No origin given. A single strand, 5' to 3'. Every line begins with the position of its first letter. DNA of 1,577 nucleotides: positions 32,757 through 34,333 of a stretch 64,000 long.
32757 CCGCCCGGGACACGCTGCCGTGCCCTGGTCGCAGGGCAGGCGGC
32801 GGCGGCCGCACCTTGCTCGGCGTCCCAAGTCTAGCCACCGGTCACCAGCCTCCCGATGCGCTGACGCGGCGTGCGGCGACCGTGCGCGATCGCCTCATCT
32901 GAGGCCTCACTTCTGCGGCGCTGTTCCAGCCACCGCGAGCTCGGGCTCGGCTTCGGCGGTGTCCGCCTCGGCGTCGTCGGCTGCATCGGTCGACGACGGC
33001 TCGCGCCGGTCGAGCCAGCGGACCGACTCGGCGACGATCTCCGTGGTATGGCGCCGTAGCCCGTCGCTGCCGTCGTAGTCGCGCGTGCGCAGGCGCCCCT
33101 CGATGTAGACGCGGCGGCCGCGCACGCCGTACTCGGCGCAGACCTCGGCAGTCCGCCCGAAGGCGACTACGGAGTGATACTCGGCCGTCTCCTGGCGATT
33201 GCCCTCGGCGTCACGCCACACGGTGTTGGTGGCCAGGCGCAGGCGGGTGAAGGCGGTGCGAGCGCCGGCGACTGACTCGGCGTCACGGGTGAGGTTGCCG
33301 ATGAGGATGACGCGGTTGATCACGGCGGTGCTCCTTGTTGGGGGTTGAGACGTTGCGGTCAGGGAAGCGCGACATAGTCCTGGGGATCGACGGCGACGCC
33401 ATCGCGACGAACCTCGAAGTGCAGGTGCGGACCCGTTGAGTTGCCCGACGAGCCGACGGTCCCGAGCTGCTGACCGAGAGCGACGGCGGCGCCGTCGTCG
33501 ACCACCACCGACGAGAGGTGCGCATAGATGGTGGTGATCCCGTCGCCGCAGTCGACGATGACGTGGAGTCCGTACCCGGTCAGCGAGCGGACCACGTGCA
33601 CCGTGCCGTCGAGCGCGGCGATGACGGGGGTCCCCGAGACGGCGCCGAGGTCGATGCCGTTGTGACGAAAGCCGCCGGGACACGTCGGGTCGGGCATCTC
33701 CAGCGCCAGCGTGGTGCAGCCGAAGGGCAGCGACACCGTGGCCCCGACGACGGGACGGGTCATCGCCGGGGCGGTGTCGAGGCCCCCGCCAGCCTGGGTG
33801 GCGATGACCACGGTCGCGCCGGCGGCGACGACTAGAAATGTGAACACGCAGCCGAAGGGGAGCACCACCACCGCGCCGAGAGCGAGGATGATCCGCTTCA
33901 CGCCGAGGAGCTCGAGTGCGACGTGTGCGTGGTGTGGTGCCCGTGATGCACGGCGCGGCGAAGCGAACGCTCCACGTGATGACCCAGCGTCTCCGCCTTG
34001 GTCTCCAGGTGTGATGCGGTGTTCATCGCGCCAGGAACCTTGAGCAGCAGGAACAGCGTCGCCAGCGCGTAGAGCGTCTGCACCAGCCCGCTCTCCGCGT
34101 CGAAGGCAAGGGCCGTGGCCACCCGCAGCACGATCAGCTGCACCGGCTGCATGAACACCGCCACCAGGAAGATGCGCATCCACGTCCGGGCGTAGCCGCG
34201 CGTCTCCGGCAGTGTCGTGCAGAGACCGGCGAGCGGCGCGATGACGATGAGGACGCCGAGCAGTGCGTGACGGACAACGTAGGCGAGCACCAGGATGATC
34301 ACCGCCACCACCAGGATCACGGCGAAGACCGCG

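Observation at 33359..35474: ATPase-less VirB2-like / VirB6-like / M23 hydrolase cassette, translationally coupled, in a core-gene context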

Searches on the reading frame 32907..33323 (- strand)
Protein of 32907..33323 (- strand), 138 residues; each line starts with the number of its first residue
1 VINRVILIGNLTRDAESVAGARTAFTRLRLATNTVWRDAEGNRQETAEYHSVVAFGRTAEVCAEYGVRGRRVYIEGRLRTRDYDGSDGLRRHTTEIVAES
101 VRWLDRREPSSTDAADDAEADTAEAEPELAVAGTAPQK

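Call 23: search_protein_families(library=ncbifam, proteins=[window:32907-33323:-], max_evalue=1)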
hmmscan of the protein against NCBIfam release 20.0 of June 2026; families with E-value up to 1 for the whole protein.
window:32907-33323:- (138 aa): 19 families
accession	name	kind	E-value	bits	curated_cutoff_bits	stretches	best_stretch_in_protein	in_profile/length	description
TIGR00621.2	ssb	subfamily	1.4e-31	110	53.95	1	1-117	3-119/165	single-stranded DNA-binding protein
NF005406.0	PRK06958.1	subfamily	4e-27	95.9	252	1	2-124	4-128/182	single-stranded DNA-binding protein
NF006445.0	PRK08763.1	subfamily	9.4e-27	94.2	246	1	2-114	5-118/164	single-stranded DNA-binding protein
NF006533.0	PRK09010.1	subfamily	8.1e-25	87.8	260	1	2-100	6-106/177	single-stranded DNA-binding protein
NF004357.0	PRK05733.1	subfamily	9.2e-25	87.6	241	1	2-105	5-112/172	single-stranded DNA-binding protein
NF010292.0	PRK13732.1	subfamily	2.2e-21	76.5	265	1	2-101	6-106/175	single-stranded DNA-binding protein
NF006297.0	PRK08486.1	equivalog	2.7e-19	70.1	212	1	1-120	1-122/182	single-stranded DNA-binding protein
NF004972.0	PRK06341.1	equivalog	9.5e-19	68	254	1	2-100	5-106/166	single-stranded DNA-binding protein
NF005242.0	PRK06752.1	equivalog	3.6e-18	65.8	189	1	1-109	1-108/112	single-stranded DNA-binding protein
NF005579.0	PRK07274.1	equivalog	4.6e-18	65.2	169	1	1-109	1-107/131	single-stranded DNA-binding protein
NF005170.0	PRK06642.1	equivalog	1.4e-17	63.9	270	1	2-100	5-106/152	single-stranded DNA-binding protein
NF005580.0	PRK07275.1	subfamily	1.5e-17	64.2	254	1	1-121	1-120/162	single-stranded DNA-binding protein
NF005241.0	PRK06751.1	equivalog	1.8e-17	64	313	1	1-109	1-108/173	single-stranded DNA-binding protein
NF005851.0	PRK07772.1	subfamily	1.3e-09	38.5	194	1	5-101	7-106/191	single-stranded DNA-binding protein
NF004512.0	PRK05853.1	equivalog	1.5e-06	28.2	215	1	6-101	7-103/168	hypothetical protein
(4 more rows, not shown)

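Call 98: search_protein_families(library=phrogs, proteins=[window:32907-33323:-], max_evalue=0.01)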
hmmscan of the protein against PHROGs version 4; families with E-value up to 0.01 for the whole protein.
window:32907-33323:- (138 aa): 3 families
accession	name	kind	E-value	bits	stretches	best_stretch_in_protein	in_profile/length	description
phrog_44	-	DNA, RNA and nucleotide metabolism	1.7e-34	120.8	1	1-113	86-199/271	single strand DNA binding protein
phrog_27667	-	DNA, RNA and nucleotide metabolism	9.7e-07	30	1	73-112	3-43/61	single strand DNA binding protein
phrog_25370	-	unknown function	6.1e-05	23.6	1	1-45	1-46/48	-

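Call 99: search_protein_families(library=padloc, proteins=[window:32907-33323:-], max_evalue=0.01)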
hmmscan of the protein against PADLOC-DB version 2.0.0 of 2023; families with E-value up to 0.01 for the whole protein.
window:32907-33323:- (138 aa): 0 families

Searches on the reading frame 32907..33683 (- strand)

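Call 4: search_protein_families(library=pfam, proteins=[window:32907-33683:-], max_evalue=1)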
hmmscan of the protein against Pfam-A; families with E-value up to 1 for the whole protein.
window:32907-33683:- (258 aa): 1 family
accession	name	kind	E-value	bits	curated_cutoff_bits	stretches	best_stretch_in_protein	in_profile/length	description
PF00436.31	SSB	-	5.4e-26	91.1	26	1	122-222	1-102/104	Single-strand binding protein family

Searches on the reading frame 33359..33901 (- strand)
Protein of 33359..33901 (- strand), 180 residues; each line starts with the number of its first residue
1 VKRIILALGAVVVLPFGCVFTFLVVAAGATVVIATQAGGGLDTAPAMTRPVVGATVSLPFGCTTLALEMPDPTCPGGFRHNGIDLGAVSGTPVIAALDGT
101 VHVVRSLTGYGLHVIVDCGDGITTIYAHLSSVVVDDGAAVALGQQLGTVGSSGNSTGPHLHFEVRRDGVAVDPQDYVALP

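Call 23: search_protein_families(library=ncbifam, proteins=[window:33359-33901:-], max_evalue=1)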
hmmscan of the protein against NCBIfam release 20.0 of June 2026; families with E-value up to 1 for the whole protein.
window:33359-33901:- (180 aa): 15 families
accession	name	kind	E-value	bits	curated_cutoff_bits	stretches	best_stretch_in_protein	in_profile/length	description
NF052530.1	Heli_ShapePgp3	exception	1.5e-22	80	300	1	80-178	167-265/270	peptidoglycan metallopeptidase Pgp3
NF052336.1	PdgHdaseHSB100310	equivalog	1.4e-21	77.1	500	1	76-170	53-147/316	peptidoglycan hydrolase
NF008644.1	PRK11637.1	equivalog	1.1e-19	70.8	270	1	76-176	282-382/385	murein hydrolase activator EnvC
NF050804.1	CellDivDipMCaul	equivalog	3.2e-19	69.2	900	1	77-166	525-615/634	cell division endopeptidase DipM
NF053825.1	PdgNdpepShyA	equivalog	3.3e-19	68.9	700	1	80-173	296-389/425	peptidoglycan DD-endopeptidase ShyA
NF040883.1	amid_act_ActS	equivalog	2.8e-18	66.1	375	1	80-177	136-233/242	amidase activator ActS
NF008652.0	PRK11649.1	equivalog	3.4e-18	65.6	341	1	80-173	313-406/439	murein DD-endopeptidase MepM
NF053738.1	S2SprSpoIIQBc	equivalog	6.9e-18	65.1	250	1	81-178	123-224/232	stage II sporulation protein SpoIIQ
NF041208.1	celldiv_DipM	equivalog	8e-16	58.3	740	1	80-177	319-417/419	cell division endopeptidase DipM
NF052529.1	PG_M23_Pgp6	exception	8.4e-16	57.7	600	1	80-176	335-431/452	peptidoglycan metallopeptidase Pgp6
NF053824.1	PdgNdpepShyC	equivalog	8.8e-15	54.5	700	1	80-174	296-390/429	peptidoglycan DD-endopeptidase ShyC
NF008123.1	PRK10871.1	equivalog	1.8e-14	54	311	1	81-177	266-362/365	murein hydrolase activator NlpD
NF047755.1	LIC_10271_M23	exception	4e-11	43.1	180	1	80-174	117-206/207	LIC_10271 family cell wall hydrolase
NF047657.1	CellWlHdaseLepto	equivalog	1.8e-09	37.4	400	1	80-174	128-217/221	hypothetical protein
NF004799.0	PRK06148.1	subfamily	2e-06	26.1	1128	1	79-167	440-540/1015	hypothetical protein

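Call 98: search_protein_families(library=phrogs, proteins=[window:33359-33901:-], max_evalue=0.01)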
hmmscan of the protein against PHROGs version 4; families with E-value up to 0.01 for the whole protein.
window:33359-33901:- (180 aa): 28 families (the best 25 are shown)
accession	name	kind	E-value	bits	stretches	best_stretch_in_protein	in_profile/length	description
phrog_7767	-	other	2.8e-27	96.7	1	79-178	20-120/194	metallo-endopeptidase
phrog_10030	-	tail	4.5e-26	91.5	1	77-175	1911-2016/2105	tail length tape measure protein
phrog_6700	-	lysis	6.9e-26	90.6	1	79-176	2625-2723/2898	endolysin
phrog_16615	-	other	8.7e-24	85.2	1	71-174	410-514/529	peptidase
phrog_14988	-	other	3.9e-20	73.7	1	77-175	30-137/272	peptidase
phrog_21656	-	other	8.9e-19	68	1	51-178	604-744/1022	peptidase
phrog_37190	-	other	2.3e-18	67.5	1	79-177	140-238/244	peptidase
phrog_880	-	lysis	2.5e-18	67.7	1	77-174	26-133/435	endolysin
phrog_28672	-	other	1.2e-17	64.6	1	77-168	285-378/397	metallo-endopeptidase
phrog_3084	-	lysis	2.8e-17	63.9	1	78-168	22-120/468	endolysin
phrog_1067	-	head and packaging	1.2e-16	61.3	1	79-168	761-848/991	minor head protein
phrog_4070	-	tail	8.6e-16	58.2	1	76-176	621-726/989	tail length tape measure protein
phrog_36429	-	unknown function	4.3e-15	55.5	1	71-177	122-233/1159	-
phrog_28394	-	unknown function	1.7e-14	54.7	1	79-177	202-300/303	-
phrog_167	-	tail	3.3e-14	52.6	1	72-165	1206-1291/1555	tail length tape measure protein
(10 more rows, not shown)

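Call 99: search_protein_families(library=padloc, proteins=[window:33359-33901:-], max_evalue=0.01)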
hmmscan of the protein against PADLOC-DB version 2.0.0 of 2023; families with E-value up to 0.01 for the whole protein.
window:33359-33901:- (180 aa): 0 families

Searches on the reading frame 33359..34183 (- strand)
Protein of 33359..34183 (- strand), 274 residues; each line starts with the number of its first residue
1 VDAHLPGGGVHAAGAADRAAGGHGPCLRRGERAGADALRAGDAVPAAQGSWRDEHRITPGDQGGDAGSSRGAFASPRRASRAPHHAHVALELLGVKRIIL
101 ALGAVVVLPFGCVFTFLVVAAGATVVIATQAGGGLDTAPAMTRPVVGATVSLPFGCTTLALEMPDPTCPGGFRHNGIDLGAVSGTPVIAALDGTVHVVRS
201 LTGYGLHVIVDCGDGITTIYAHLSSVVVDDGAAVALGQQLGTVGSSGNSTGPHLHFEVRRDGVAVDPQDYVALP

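Call 4: search_protein_families(library=pfam, proteins=[window:33359-34183:-], max_evalue=1)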
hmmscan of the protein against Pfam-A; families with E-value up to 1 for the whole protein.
window:33359-34183:- (274 aa): 1 family
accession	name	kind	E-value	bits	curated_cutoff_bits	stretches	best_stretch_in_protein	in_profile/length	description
PF01551.29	Peptidase_M23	-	2.1e-31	108.4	28.7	1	173-267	2-96/96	Peptidase family M23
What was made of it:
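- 33359..33901 (-): Membrane-anchored M23 (LytM-type) peptidoglycan endopeptidase, 180 aa. Pfam Peptidase_M23 E=2e-31 (call 4).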
